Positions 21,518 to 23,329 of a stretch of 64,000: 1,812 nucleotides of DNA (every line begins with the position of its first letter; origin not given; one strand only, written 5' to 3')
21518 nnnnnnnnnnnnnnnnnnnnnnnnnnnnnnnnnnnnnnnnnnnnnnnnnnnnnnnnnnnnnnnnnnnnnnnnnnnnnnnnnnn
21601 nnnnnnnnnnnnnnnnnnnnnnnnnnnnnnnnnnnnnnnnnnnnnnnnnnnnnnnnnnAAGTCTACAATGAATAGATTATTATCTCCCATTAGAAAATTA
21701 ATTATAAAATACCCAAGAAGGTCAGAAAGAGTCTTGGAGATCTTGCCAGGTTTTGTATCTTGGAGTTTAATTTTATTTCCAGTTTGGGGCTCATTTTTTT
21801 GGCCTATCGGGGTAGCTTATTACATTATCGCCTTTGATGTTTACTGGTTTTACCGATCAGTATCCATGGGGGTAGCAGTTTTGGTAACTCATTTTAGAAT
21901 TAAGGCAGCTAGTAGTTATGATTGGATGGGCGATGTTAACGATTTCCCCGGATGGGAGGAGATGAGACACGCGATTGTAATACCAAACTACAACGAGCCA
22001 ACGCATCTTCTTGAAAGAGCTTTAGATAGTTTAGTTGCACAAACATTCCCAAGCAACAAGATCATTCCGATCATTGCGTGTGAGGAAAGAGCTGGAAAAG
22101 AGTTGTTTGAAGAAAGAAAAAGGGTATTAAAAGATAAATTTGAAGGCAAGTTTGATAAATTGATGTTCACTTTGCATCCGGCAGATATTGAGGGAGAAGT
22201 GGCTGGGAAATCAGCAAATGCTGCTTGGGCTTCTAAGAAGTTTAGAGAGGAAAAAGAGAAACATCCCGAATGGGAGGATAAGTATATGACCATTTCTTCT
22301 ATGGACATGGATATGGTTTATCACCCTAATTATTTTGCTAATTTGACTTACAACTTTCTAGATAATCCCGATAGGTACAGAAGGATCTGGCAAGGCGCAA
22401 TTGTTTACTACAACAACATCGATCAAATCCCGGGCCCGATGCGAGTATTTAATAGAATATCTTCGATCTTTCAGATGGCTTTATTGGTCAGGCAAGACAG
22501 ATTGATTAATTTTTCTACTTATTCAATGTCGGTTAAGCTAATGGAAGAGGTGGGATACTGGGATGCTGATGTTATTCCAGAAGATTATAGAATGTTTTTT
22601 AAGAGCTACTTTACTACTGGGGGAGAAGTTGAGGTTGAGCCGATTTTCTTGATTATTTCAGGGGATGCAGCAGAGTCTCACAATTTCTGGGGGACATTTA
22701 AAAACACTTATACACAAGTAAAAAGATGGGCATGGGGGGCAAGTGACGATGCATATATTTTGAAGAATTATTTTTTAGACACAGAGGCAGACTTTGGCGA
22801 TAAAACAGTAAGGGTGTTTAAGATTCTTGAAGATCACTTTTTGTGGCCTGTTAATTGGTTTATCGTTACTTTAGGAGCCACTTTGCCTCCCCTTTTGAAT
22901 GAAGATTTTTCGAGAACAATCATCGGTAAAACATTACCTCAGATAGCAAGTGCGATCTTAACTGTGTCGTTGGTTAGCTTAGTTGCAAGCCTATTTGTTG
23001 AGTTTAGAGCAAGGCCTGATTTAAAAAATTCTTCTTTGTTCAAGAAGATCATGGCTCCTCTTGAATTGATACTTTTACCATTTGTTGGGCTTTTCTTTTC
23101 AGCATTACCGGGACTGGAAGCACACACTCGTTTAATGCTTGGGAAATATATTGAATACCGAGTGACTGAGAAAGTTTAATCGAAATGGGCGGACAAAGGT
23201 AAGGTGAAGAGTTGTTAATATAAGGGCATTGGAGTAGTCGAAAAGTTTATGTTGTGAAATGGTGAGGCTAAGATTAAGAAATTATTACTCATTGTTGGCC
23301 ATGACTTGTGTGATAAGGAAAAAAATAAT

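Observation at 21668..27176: Operon for a polyprenyl-phosphate-linked glycan: GT2, GT-C, WecA/MraY-like GT4 and UbiA/DPPR-synthase-like enzymes, with overlapping reading frames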

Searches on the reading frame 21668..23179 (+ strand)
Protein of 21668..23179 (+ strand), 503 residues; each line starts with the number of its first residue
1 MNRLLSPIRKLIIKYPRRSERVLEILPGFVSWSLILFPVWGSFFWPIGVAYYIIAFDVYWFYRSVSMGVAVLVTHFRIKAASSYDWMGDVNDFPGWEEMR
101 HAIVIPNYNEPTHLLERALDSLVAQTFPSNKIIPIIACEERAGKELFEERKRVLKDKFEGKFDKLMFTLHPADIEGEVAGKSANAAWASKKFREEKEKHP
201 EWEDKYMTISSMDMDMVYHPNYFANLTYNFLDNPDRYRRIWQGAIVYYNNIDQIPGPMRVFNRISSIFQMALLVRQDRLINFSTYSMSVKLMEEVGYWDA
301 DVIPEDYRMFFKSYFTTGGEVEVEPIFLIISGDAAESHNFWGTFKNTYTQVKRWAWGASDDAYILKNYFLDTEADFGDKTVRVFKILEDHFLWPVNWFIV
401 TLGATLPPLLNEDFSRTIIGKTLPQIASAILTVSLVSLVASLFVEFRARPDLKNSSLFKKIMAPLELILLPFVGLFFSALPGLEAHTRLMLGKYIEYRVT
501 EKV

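Call 3: search_protein_families(library=pfam, proteins=[window:21668-23179:+], max_evalue=0.01)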
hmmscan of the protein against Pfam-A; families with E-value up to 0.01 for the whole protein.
window:21668-23179:+ (503 aa): 2 families
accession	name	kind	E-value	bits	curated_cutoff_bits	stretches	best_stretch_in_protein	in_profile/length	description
PF13632.12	Glyco_trans_2_3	-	6.5e-07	29.8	27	1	211-438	4-192/198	Glycosyl transferase family group 2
PF00535.33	Glycos_transf_2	-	0.0043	17.4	23.3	0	103-135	2-33/168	Glycosyl transferase family 2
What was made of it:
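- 21668..23179 (+): Membrane-integrated family-2 glycosyltransferase of the processive synthase type (hyaluronan/cellulose-synthase-like). It starts 9 nt after the tatD stop codon. Pfam Glyco_trans_2_3 at 29.8 bits, cut-off 27 (call 3).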

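Call 4: search_protein_families(library=ncbifam, proteins=[window:21668-23179:+], max_evalue=0.01)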
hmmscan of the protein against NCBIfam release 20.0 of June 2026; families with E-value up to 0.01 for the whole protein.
window:21668-23179:+ (503 aa): 1 family
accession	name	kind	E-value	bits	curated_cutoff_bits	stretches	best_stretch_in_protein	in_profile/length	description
TIGR03937.1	PgaC_IcaA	equivalog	0.00021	20.4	422.3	0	290-455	210-364/407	poly-beta-1,6-N-acetyl-D-glucosamine synthase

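Call 24: search_solved_structures(query=window:21668-23179:+, max_evalue=1)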
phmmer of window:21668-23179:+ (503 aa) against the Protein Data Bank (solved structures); distinct sequences matched with E-value up to 1: 1.
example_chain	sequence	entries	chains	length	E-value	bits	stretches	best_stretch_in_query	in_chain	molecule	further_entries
1go3_E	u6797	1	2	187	0.6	12.1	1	139-181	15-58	DNA-DIRECTED RNA POLYMERASE SUBUNIT E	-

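Call 34: find_homologous_proteins(query=window:21668-23179:+)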
Query window:21668-23179:+ (503 aa): 3221 proteins with E <= 0.001 among 8000 candidates; the best 120 are listed.
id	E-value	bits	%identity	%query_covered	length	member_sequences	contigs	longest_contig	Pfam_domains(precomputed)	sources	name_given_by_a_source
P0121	0.0e+0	1124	96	100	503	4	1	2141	PF13632.13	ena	-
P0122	2.0e-248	843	72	100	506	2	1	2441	PF13632.13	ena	-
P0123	1.7e-244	831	71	98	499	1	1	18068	PF13632.13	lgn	-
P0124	4.9e-237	806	69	98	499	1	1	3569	PF13632.13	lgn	-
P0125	5.4e-237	806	69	100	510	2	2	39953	PF13632.13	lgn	-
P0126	1.1e-236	805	69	99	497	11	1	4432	PF13632.13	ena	-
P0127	1.5e-235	801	69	98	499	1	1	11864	PF13632.13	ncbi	-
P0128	2.7e-235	800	70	98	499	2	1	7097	PF13632.13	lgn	-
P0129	8.4e-235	799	68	100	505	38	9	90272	PF13632.13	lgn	-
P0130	1.6e-234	798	68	98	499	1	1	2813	PF13632.13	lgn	-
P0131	1.8e-234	797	67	100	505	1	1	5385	PF13632.13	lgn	-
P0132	2.5e-232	790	67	99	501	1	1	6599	PF13632.13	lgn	-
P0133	4.6e-232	790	67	99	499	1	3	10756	PF13632.13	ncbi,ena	-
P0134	1.2e-231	788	67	99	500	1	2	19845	PF13632.13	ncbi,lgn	-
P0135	9.9e-231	785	68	100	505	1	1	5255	PF13632.13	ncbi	-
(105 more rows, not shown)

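Call 41: search_solved_structures(query=A2, max_evalue=1, show_alignments=2)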
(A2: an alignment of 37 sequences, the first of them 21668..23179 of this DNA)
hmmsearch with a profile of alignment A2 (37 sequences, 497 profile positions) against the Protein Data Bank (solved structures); distinct sequences matched with E-value up to 1: 0.
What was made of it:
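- Closest known: Processive membrane GT2 synthases. Different: Only weak sequence similarity was found (Pfam 29.8 bits; no PDB hit by sequence, calls 3, 24, 41).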

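Call 50: predict_structure(alignment_id=A2)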
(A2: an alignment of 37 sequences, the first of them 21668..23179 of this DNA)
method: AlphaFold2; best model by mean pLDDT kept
length: 503 residues; sequences in the alignment: 37
mean_pLDDT: 86.1   pTM: 0.87
mean pLDDT of the five models: 86.1, 85.5, 77.8, 76.5, 72.6
residues with pLDDT >= 90: 226; 70-90: 236; 50-70: 31; < 50: 10
segments of 3 or more residues with pLDDT < 50: 494-503
pLDDT, mean of each block of 10 residues (from residue 1): 83 89 82 83 86 85 88 94 96 96 93 94 97 96 92 96 97 80 89 96 96 93 98 96 91 88 90 86 90 91 82 94 94 81 85 69 88 92 81 65 73 81 78 81 85 74 83 83 74 47 31
secondary structure, 60 per line:
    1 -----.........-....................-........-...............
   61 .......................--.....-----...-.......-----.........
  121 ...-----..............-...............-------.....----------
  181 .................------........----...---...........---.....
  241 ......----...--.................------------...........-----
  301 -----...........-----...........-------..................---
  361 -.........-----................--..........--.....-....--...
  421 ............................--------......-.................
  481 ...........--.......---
elements in order: H6-14 H16-35 H37-44 H46-83 H86-90 E100-106 H112-123 E132-139 H144-158 E166-170 H181-197 E207-211 E216-218 H222-232 E239-246 H256-272 E285-288 H289-295 H306-316 E322-332 H340-357 H362-370 H376-391 H394-403 H406-410 H412-415 H418-448 H457-462 H464-491 H494-500
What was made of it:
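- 21668..23179 (+): AF2 model pLDDT 86 (call 50).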

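Call 55: fold_search(model_id=the predicted structure, library=pdb)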
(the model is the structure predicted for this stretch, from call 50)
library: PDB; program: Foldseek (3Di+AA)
matches with E <= 10: 783; with E <= 0.001: 180
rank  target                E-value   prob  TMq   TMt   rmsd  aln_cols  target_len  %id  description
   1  7sp8_A                4.3e-10  1.00  0.44  0.45  17.4       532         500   11  Chlorella virus Hyaluronan Synthase bound to UDP-GlcNAc (released 2022-04-06)
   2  5ej1_A                4.3e-10  1.00  0.48  0.35  16.5       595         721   14  Pre-translocation state of bacterial cellulose synthase (released 2016-03-30)
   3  7sp7_A                9.3e-10  1.00  0.47  0.48  17.6       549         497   12  Chlorella virus hyaluronan synthase inhibited by UDP (released 2022-04-06)
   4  9yq2_A                1.0e-09  1.00  0.44  0.46  17.0       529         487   10  Chlorella virus hyaluronan synthase bound to DDM (released 2025-12-10)
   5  7sp9_A                1.3e-09  1.00  0.47  0.47  16.8       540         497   12  Chlorella virus Hyaluronan Synthase in the GlcNAc-primed channel-closed state (released 2022-04-06)
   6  8sne_A                1.6e-09  1.00  0.46  0.47  17.4       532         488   12  Chlorella virus Hyaluronan Synthase bound to GlcA extended GlcNAc primer and UDP (released 2024-05-01)
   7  9yq5_A                1.8e-09  1.00  0.46  0.47  17.8       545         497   11  Chlorella virus hyaluronan synthase bound to an inserted UDP-GlcA (released 2025-12-10)
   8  9yq4_A                1.8e-09  1.00  0.46  0.46  16.0       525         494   12  Chlorella virus hyaluronan synthase bound to a proofreading UDP-GlcA (released 2025-12-10)
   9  9b8v_E                2.6e-09  1.00  0.46  0.30  18.2       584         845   12  AlphaFold2 informed cryo-EM model of the E. coli cellulose synthase BcsAG3B6 complex (released 2025-02-19)
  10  8snc_A                2.9e-09  1.00  0.46  0.47  17.1       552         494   13  Chlorella virus Hyaluronan Synthase bound to GlcA extended GlcNAc primer (released 2024-05-01)
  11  4p00_A                4.0e-09  1.00  0.48  0.34  15.2       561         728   14  Bacterial Cellulose Synthase in complex with cyclic-di-GMP and UDP (released 2014-04-09)
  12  4hg6_A                4.0e-09  1.00  0.46  0.32  15.6       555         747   15  Structure of a cellulose synthase - cellulose translocation intermediate (released 2012-12-19)
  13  9fnn_A                5.1e-09  1.00  0.47  0.31  17.8       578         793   13  Cryo-EM structure of the c-di-GMP-saturated 'crown'less Bcs macrocomplex for cellulose secretion in E. coli (released 2024-10-16)
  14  8smn_A                1.2e-08  1.00  0.42  0.41  16.8       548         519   11  Xenopus laevis hyaluronan synthase 1, nascent HA polymer bound state (released 2024-05-01)
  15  8smp_A                1.3e-08  1.00  0.47  0.45  15.7       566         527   10  Xenopus laevis hyaluronan synthase 1, UDP-bound, gating loop inserted state (released 2024-05-01)
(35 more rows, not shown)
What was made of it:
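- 21668..23179 (+): Top Foldseek PDB hits are Chlorella virus HAS and BcsA, E 4e-10 (call 55).
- On Processive GT2 synthases (BcsA/HAS/Chs): Top structural hits are HAS and BcsA (call 55).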
